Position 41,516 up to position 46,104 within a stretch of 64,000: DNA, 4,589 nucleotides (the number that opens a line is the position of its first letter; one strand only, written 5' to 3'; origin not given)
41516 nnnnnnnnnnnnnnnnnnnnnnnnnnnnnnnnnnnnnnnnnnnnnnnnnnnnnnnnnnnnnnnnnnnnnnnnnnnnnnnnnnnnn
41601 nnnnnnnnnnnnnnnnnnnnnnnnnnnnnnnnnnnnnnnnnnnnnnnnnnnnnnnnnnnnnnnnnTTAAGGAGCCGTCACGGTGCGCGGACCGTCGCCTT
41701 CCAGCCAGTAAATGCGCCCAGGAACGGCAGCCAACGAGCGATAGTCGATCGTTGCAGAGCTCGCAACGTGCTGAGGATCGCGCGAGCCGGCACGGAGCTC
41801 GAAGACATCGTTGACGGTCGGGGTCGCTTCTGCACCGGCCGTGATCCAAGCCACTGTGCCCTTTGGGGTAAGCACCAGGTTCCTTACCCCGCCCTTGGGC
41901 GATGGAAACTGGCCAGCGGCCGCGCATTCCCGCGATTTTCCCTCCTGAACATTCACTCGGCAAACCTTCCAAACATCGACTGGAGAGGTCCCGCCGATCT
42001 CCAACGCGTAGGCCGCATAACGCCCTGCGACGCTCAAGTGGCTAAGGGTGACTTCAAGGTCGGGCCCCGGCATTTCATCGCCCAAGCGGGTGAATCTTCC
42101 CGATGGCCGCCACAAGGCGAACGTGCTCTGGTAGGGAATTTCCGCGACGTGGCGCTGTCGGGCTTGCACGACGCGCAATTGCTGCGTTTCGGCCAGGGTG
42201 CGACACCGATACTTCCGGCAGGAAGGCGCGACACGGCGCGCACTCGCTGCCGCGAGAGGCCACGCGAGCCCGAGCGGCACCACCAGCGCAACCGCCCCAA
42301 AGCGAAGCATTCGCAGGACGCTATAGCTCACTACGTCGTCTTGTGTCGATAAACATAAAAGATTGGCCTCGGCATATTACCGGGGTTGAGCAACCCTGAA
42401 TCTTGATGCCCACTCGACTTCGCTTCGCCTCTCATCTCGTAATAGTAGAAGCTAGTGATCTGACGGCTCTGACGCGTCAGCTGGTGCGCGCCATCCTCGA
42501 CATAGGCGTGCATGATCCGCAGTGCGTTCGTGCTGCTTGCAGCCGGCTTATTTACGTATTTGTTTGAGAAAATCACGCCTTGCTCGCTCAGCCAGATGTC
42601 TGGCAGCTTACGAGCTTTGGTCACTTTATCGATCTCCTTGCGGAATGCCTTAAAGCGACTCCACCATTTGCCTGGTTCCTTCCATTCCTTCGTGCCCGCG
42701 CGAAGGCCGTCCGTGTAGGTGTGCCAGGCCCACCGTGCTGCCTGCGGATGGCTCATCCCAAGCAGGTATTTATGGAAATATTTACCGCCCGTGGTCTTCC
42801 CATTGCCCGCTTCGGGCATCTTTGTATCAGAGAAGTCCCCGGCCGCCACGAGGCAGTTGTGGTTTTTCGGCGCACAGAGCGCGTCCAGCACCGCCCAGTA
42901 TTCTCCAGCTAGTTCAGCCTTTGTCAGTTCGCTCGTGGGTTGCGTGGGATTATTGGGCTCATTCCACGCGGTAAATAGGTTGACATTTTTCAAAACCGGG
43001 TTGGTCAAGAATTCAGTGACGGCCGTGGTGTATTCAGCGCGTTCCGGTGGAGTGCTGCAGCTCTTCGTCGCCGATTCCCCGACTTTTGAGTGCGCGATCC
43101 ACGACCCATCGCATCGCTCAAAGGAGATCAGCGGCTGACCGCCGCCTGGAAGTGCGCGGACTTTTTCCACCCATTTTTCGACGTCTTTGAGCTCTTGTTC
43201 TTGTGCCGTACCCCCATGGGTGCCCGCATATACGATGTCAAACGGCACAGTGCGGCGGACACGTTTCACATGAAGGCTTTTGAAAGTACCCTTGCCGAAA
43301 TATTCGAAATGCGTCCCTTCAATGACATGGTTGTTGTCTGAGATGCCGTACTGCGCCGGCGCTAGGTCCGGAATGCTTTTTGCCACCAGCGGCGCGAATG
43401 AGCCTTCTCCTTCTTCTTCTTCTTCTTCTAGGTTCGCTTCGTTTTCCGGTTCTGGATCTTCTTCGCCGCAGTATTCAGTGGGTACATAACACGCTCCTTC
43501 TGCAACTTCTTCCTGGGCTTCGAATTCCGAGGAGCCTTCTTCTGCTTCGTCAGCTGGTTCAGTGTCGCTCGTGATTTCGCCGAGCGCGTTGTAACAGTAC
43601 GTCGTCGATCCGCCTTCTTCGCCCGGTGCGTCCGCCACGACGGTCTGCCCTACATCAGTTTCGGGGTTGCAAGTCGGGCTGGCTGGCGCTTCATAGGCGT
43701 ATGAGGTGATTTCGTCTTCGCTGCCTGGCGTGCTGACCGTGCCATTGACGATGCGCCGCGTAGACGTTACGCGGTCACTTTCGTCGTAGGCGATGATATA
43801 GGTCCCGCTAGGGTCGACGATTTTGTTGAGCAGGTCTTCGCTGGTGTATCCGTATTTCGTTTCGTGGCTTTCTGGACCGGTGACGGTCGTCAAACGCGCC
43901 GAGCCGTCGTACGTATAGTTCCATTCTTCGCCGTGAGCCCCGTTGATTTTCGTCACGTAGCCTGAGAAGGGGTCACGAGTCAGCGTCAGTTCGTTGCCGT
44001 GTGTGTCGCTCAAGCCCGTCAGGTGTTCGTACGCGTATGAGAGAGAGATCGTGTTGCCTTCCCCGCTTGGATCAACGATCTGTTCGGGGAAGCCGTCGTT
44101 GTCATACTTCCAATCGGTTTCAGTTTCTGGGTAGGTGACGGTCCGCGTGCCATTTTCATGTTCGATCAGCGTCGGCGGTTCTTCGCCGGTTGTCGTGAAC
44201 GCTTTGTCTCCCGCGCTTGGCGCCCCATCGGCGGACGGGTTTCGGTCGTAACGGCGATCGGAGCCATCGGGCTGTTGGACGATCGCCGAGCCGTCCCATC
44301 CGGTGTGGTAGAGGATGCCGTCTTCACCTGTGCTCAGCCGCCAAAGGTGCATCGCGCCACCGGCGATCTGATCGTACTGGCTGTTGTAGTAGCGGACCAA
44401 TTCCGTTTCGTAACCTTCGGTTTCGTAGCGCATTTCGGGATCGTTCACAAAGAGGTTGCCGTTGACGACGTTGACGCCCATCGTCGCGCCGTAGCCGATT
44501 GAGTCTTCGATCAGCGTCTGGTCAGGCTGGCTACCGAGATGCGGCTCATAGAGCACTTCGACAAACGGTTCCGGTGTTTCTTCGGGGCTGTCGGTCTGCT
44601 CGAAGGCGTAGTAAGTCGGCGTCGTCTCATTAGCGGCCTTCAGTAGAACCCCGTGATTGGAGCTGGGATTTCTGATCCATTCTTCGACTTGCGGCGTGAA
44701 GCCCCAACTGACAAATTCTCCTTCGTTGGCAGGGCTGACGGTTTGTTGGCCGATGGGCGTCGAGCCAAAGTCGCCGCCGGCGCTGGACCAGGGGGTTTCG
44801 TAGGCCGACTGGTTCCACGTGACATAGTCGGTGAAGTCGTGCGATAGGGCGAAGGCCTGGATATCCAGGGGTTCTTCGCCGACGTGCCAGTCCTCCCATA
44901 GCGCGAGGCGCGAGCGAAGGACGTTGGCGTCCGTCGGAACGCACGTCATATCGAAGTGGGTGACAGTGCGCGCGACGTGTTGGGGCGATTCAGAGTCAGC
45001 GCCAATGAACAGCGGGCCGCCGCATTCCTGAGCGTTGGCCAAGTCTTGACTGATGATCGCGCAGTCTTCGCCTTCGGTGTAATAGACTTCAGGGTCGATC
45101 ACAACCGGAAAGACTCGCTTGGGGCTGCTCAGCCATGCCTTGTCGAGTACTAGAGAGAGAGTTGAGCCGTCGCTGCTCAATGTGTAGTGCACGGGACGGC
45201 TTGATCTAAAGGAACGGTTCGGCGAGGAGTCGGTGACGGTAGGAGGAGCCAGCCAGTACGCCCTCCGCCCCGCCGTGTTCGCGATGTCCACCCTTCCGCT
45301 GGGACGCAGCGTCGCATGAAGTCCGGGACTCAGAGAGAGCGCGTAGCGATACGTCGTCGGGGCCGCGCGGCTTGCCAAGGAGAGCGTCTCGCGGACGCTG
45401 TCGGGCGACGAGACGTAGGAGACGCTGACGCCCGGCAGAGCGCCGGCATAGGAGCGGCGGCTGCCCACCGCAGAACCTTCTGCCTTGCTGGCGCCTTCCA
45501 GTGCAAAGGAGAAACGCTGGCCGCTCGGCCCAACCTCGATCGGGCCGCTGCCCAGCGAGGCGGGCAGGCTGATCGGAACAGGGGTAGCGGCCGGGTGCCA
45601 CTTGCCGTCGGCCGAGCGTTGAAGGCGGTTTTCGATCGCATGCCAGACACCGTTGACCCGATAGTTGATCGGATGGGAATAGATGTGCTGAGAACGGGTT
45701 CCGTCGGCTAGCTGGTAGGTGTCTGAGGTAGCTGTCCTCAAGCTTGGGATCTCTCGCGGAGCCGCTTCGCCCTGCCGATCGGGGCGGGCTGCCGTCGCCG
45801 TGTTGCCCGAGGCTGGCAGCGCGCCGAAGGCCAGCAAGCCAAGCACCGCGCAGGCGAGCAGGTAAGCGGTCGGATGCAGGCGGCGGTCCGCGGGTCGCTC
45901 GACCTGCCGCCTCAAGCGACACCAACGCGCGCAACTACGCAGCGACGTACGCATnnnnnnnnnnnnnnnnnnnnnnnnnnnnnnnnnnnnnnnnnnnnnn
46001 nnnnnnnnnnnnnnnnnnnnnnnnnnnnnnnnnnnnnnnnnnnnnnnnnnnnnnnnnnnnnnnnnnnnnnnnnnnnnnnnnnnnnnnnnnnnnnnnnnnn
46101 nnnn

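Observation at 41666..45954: Rhs/WapA-like secreted giant with a glycoside-hydrolase-type C-terminal domain and a coupled secreted small protein: candidate cell-wall-targeting polymorphic toxin/immunity pair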

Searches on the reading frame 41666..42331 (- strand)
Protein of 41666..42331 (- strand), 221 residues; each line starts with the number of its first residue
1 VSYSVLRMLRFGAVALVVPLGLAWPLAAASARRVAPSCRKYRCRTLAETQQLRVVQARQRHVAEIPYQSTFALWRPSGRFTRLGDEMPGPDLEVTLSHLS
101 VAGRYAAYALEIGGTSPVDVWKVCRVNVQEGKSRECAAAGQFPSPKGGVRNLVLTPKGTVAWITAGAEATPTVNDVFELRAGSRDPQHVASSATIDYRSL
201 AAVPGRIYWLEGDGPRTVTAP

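Call 5: search_protein_families(library=pfam, proteins=[window:41666-42331:-], max_evalue=1)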
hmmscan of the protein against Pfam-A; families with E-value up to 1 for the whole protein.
window:41666-42331:- (221 aa): 0 families

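Call 6: search_protein_families(library=ncbifam, proteins=[window:41666-42331:-], max_evalue=1)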
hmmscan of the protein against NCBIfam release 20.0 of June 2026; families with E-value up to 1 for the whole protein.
window:41666-42331:- (221 aa): 0 families

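Call 15: find_homologous_proteins(query=window:41669-42331:-)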
Query window:41669-42331:- (221 aa): 2 proteins with E <= 0.001 among 1610 candidates.
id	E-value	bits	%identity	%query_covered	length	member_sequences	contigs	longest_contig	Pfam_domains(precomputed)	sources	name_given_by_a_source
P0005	1.3e-83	298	100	61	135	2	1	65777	-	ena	-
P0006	9.5e-52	194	55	79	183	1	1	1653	-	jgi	jgi:hypothetical protein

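Call 16: find_encoding_contigs(protein=P0006, flank=10000)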
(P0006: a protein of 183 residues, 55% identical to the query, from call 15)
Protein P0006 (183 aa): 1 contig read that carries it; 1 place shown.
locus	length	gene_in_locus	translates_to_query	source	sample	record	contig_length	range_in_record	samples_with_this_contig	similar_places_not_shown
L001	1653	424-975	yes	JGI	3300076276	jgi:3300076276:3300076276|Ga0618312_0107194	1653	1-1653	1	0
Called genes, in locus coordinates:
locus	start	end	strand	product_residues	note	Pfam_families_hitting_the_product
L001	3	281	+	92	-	?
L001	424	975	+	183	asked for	-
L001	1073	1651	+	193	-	?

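Call 69: find_related_loci(query=A5, collection=metagenome_contigs, flank=6000)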
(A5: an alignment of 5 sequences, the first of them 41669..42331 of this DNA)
Query A5 (221 aa) in metagenome_contigs; peptide patterns used: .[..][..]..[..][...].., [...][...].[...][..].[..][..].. (x = any residue, [..] = any of these).
214 stretches matched a pattern; 8 encode a relative of the query (tblastn E <= 1e-3); 8 distinct loci.
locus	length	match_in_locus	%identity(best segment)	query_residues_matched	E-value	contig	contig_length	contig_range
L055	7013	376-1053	39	20-219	7e-35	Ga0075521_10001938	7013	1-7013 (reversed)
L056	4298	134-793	35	20-218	4e-28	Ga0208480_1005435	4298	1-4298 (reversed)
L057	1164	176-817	35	27-221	1e-28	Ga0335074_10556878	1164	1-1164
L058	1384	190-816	34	27-219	4e-26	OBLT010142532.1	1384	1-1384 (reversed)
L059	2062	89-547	37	81-217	8e-21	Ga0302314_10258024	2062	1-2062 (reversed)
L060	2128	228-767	32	38-221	6e-18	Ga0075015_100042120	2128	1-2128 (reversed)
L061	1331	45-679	38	21-219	3e-21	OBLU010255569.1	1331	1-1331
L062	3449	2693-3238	31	28-217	9e-8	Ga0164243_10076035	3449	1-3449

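Call 73: search_solved_structures(query=A4, max_evalue=10)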
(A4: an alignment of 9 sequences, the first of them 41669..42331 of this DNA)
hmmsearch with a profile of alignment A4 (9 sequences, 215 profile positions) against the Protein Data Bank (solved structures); distinct sequences matched with E-value up to 10: 0.

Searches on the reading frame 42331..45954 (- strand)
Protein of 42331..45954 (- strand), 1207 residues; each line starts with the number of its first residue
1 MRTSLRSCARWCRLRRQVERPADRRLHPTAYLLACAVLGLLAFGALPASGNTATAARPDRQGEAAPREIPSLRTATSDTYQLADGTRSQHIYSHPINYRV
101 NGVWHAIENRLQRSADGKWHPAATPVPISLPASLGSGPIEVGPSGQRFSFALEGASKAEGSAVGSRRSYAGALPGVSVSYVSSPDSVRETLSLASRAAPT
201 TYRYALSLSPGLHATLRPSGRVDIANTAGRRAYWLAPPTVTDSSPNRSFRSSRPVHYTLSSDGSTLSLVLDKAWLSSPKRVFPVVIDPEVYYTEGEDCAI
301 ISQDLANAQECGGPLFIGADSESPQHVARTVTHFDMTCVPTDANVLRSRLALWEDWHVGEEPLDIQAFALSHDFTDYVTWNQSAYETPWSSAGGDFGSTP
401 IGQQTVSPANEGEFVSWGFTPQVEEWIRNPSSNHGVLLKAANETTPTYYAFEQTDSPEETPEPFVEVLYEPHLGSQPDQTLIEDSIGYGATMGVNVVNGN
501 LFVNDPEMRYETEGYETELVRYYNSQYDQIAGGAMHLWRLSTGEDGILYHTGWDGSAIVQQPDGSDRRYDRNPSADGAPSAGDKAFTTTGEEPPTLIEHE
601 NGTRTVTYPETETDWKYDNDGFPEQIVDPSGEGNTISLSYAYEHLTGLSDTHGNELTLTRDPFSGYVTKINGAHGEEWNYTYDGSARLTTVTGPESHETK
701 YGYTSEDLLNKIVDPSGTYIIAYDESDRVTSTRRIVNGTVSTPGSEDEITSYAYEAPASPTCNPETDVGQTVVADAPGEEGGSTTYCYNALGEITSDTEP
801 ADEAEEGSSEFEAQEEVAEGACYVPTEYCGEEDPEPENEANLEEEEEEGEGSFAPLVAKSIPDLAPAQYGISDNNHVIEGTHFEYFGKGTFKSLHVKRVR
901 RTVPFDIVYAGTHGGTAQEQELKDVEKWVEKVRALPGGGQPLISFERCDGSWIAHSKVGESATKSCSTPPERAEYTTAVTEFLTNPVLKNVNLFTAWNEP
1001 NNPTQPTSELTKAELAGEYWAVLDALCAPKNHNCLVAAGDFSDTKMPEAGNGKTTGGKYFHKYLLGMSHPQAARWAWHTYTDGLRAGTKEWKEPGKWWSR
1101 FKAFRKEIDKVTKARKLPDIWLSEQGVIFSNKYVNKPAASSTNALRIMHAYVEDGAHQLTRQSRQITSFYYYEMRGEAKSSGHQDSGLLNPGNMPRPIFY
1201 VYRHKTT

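Call 5: search_protein_families(library=pfam, proteins=[window:42331-45954:-], max_evalue=1)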
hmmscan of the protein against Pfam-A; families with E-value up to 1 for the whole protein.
window:42331-45954:- (1207 aa): 4 families
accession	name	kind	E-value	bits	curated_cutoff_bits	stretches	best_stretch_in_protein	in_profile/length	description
PF06848.17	Disaggr_repeat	-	2.9e-06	27.5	33.9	1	327-463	27-175/179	Disaggregatase related repeat domain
PF05593.20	RHS_repeat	-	1e-05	26.2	22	2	682-718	1-37/38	RHS Repeat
PF00688.24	TGFb_propeptide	-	0.0097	16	25.8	1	325-444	105-213/242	TGF-beta propeptide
PF07364.17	DUF1485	-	0.07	12.8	22.8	1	893-942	84-133/290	Metallopeptidase family M81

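Call 6: search_protein_families(library=ncbifam, proteins=[window:42331-45954:-], max_evalue=1)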
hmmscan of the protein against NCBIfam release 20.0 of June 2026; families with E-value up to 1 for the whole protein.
window:42331-45954:- (1207 aa): 2 families
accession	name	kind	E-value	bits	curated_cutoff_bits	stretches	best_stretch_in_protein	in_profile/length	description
NF033679.1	DNRLRE_dom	domain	2.3e-15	57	34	1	314-467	19-163/164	DNRLRE domain-containing protein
TIGR01643.1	YD_repeat_2x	repeat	0.0016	18.9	15.8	1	667-701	7-41/42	YD repeat-containing protein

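Call 91: find_encoding_contigs(protein=window:42334-45954:-, flank=1000, max_places=3)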
Protein window:42334-45954:- (1207 aa): 1 contig read that carries it; 1 place shown.
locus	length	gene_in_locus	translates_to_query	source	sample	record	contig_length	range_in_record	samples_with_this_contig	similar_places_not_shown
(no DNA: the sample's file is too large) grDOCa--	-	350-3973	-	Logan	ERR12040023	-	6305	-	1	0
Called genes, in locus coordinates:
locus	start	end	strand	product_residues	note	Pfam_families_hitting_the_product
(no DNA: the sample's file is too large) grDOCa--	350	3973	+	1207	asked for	PF06848:Disaggr_repeat (weak), PF05593:RHS_repeat (faint), PF25023:TEN_YD-shell (faint)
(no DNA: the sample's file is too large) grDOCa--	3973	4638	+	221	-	-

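Call 98: search_dna_similar(query=window:42334-45954:-, collection=plasmids, mode=protein, max_rows=15)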
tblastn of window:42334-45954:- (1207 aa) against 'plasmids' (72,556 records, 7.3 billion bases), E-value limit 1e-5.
Records with a match: 49; places in all: 53; records where one place covers at least 80% of the query: 0.
Best place of each record, by identity: <60% 49.
By first word of the organism name: Streptomyces 15; Bacillus 13; Paenibacillus 5; Priestia 4; Ralstonia 3; Janibacter 1; Rossellomorea 1; Nonomuraea 1; Listeria 1; Clavibacter 1; and 4 more.
By predicted mobility (MOB-suite, as given by PLSDB): non-mobilizable 32; mobilizable 11; conjugative 6.
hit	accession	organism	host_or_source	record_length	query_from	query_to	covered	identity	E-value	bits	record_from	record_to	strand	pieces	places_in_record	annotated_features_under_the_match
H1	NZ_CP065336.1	Priestia megaterium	maize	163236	68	795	60%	22.6%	4e-17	96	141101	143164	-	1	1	DNRLRE domain-containing protein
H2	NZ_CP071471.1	Priestia megaterium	whole organism,Hypersaline environment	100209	6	729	60%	21.0%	3e-17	96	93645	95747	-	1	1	DNRLRE domain-containing protein | family 10 glycosylhydrolase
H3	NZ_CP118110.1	Paenibacillus urinalis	Homo sapiens,blood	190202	194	801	50%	24.9%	7e-23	114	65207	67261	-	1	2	DNRLRE domain-containing protein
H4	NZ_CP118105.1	Paenibacillus urinalis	Homo sapiens,blood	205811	194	801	50%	24.9%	7e-23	114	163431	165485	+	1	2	DNRLRE domain-containing protein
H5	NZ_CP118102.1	Paenibacillus urinalis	Homo sapiens,blood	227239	194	801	50%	24.8%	6e-22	111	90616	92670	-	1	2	DNRLRE domain-containing protein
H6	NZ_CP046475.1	Janibacter melonis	Homo sapiens,cell culture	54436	85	713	52%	24.0%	2e-19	103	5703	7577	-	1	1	RHS repeat-associated core domain-containing protein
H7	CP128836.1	Rossellomorea sp. AcN35-11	-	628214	73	738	55%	22.0%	3e-10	73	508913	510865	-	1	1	DNRLRE domain-containing protein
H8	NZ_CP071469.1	Priestia megaterium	whole organism,Hypersaline environment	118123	67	729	55%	22.0%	5e-17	95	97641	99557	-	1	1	DNRLRE domain-containing protein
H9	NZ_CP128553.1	Priestia aryabhattai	seagrass,mixed culture,rhizosphere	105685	68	717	54%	22.1%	1e-17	97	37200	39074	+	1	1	DNRLRE domain-containing protein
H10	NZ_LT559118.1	Nonomuraea gerenzanensis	-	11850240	46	487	37%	29.5%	1e-26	126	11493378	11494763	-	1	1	none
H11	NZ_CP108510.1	Streptomyces sp. NBC_01237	-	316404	47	470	35%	25.4%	2e-10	73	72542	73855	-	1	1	DNRLRE domain-containing protein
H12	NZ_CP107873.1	Streptomyces virginiae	-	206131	73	458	32%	27.9%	4e-20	105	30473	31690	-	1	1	LamG-like jellyroll fold domain-containing protein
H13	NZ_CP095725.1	Listeria innocua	Homo sapiens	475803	25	489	39%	23.0%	2e-12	80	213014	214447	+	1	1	DNRLRE domain-containing protein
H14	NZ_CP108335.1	Streptomyces virginiae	-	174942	73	458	32%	27.6%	6e-20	104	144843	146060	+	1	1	LamG-like jellyroll fold domain-containing protein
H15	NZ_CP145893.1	Paenibacillus amylolyticus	whole organism,soil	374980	66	474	34%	25.8%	3e-21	108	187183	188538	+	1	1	DNRLRE domain-containing protein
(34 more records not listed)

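Call 99: get_annotated_region(hit=H1, flank=6000)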
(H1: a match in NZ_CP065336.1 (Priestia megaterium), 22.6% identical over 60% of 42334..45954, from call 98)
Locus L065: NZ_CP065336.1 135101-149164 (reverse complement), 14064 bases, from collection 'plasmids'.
description: Priestia megaterium strain Y11 plasmid unnamed1, complete sequence
organism: Priestia megaterium (NCBI taxid 1404)
taxonomy: Bacteria; Bacillota; Bacilli; Bacillales; Bacillaceae; Priestia; Priestia megaterium
host: -; source: maize; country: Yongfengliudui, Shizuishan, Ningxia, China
typing (MOB-suite, as given by PLSDB): mobilizable; replicon rep_cluster_385; relaxase MOBP
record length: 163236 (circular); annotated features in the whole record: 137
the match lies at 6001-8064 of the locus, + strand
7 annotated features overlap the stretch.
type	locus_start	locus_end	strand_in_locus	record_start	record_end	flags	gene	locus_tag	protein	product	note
CDS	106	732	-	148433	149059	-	-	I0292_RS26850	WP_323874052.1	cell wall hydrolase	-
CDS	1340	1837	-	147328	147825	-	-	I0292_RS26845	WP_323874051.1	hypothetical protein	-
CDS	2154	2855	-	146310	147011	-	-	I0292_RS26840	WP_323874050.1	hypothetical protein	-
CDS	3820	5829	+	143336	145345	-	-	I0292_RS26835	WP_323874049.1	family 10 glycosylhydrolase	-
CDS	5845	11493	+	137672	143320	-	-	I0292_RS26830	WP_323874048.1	DNRLRE domain-containing protein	-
CDS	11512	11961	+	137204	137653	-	-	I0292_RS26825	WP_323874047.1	hypothetical protein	-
CDS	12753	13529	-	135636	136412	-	-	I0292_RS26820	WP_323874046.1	hypothetical protein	-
